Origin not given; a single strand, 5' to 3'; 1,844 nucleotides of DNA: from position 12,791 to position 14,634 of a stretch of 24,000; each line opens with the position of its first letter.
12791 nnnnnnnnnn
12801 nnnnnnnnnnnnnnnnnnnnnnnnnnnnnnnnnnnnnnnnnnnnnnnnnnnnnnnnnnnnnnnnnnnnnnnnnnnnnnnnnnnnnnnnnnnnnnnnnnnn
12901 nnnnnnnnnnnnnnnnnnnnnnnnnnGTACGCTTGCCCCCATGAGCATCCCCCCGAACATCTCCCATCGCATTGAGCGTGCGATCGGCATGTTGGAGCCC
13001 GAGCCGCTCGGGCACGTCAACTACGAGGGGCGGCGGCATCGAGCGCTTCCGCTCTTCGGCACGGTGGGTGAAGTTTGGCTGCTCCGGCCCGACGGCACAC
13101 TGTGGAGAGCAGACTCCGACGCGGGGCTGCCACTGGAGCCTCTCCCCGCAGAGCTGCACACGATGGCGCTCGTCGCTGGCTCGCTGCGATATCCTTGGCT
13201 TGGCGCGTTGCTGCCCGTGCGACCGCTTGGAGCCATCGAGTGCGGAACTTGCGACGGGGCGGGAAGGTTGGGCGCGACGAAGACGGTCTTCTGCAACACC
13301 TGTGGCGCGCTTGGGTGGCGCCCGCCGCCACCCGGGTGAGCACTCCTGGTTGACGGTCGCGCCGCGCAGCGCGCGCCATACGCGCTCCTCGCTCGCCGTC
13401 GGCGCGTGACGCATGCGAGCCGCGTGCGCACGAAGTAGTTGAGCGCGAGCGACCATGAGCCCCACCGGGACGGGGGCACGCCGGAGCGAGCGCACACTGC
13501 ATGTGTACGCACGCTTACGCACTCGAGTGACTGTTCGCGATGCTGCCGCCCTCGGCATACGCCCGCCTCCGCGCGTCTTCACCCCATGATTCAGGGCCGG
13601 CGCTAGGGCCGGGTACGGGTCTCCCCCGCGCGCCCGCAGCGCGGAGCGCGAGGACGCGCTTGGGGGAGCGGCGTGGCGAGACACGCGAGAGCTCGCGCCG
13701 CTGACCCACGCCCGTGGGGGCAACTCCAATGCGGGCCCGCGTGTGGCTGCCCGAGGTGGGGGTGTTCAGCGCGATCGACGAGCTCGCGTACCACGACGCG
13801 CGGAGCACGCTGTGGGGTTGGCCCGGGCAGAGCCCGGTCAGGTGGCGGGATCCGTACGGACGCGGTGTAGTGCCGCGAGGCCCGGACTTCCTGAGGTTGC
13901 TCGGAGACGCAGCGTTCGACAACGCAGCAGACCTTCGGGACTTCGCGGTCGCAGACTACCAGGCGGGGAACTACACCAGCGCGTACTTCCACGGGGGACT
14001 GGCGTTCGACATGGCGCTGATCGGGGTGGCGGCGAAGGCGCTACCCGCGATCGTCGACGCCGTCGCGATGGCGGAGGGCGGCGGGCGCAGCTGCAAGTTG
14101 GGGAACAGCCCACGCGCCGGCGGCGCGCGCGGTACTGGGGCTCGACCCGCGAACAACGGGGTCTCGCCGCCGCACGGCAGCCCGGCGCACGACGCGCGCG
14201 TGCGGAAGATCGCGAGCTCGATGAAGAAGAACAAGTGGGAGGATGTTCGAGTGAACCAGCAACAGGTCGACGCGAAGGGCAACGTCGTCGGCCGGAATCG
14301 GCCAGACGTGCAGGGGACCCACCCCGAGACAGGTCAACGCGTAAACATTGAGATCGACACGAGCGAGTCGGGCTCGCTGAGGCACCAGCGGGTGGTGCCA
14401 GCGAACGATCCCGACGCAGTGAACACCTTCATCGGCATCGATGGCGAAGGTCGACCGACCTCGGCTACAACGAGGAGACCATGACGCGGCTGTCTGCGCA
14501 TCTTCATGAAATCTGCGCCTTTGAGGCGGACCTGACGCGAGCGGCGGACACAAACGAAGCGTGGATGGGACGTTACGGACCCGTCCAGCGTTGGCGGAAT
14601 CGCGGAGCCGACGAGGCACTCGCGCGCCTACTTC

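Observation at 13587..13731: Inter-cassette module keeps two helices through compensatory substitutions (candidate structured RNA or attC-like DNA site)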

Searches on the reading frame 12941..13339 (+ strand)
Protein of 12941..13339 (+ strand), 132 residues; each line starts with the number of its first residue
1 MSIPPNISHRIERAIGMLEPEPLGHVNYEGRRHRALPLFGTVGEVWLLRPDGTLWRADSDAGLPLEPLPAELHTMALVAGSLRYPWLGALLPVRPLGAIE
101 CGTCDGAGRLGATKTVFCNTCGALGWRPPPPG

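Call 16: search_protein_families(library=pfam, proteins=[window:12941-13339:+], max_evalue=0.01)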
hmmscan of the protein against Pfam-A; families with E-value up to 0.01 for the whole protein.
window:12941-13339:+ (132 aa): 0 families

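Call 19: find_encoding_contigs(protein=window:12941-13339:+, flank=10000, max_places=10)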
Protein window:12941-13339:+ (132 aa): 24 contigs read that carry it; 10 places shown.
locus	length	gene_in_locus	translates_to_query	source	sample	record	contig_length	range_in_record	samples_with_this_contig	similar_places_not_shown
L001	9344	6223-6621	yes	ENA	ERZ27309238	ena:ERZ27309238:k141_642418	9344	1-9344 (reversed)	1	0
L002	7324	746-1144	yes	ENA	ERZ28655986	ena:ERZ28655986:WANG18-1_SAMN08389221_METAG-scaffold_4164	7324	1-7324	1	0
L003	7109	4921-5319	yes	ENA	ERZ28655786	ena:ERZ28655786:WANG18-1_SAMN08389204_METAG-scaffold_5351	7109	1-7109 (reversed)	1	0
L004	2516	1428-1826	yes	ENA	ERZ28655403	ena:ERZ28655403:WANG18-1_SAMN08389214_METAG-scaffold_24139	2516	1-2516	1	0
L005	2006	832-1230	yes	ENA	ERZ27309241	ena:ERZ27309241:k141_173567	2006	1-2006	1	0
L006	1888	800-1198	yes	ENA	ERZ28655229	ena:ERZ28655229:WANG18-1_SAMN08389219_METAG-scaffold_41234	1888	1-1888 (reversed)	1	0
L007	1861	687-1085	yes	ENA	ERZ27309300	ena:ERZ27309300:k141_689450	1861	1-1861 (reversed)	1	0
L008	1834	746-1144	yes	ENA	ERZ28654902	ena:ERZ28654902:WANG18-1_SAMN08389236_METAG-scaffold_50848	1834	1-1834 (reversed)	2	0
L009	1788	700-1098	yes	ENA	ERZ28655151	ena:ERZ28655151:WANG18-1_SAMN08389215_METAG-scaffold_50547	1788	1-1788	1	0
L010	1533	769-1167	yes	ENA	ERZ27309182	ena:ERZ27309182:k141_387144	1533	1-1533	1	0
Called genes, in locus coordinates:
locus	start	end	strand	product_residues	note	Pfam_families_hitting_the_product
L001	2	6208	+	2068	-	?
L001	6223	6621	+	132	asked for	-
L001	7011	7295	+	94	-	-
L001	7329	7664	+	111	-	-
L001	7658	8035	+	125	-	PF05717:TnpB_IS66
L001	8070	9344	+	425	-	?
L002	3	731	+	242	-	?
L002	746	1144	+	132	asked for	-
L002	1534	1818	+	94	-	-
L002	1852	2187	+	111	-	-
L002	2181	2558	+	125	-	PF05717:TnpB_IS66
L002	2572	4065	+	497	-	PF13005:zf-IS66, PF03050:DDE_Tnp_IS66, PF13817:DDE_Tnp_IS66_C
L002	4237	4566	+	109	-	-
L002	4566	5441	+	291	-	PF23598:LRR_14 (faint), PF12799:LRR_4 (faint)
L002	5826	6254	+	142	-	-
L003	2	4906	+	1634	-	?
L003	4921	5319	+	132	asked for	-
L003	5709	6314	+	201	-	-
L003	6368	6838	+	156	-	-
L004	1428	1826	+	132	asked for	-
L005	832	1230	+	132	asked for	-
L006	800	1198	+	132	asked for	-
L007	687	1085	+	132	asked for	-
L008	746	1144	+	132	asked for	-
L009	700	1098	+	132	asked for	-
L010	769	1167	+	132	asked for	-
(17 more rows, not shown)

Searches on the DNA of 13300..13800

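Call 15: search_rna_families(source=window, start=13300, end=13800, threshold=evalue, max_evalue=10)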
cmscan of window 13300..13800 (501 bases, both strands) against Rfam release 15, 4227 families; matches with E-value up to 10: 3.
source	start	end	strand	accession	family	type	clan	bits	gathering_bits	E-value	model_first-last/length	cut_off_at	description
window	13700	13737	-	RF01554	TB9Cs2H1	Gene; snRNA; snoRNA; HACA-box;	-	17.9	45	0.79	1-68/68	no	Trypanosomatid snoRNA TB9Cs2H1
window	13309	13338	-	RF04218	HCV_5BSL1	Cis-reg;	-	14.4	44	2.6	1-47/47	no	Hepatitis C virus stem-loop I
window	13705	13718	+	RF01696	Chlorobi-1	Gene; sRNA;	-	10.7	50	6.8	8-21/67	no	Chlorobi-1 RNA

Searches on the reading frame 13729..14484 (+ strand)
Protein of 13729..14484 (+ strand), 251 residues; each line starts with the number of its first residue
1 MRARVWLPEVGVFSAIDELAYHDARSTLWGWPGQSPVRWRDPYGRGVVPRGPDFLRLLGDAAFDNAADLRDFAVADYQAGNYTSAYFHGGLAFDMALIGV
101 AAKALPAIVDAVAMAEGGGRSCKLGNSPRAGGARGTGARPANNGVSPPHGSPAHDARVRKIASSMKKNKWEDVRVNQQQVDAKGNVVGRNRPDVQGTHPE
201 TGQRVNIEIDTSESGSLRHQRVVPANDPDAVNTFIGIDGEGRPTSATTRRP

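Call 12: search_protein_families(library=pfam, proteins=[window:13729-14484:+], max_evalue=0.01)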
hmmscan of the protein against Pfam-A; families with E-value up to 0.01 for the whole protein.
window:13729-14484:+ (251 aa): 0 families
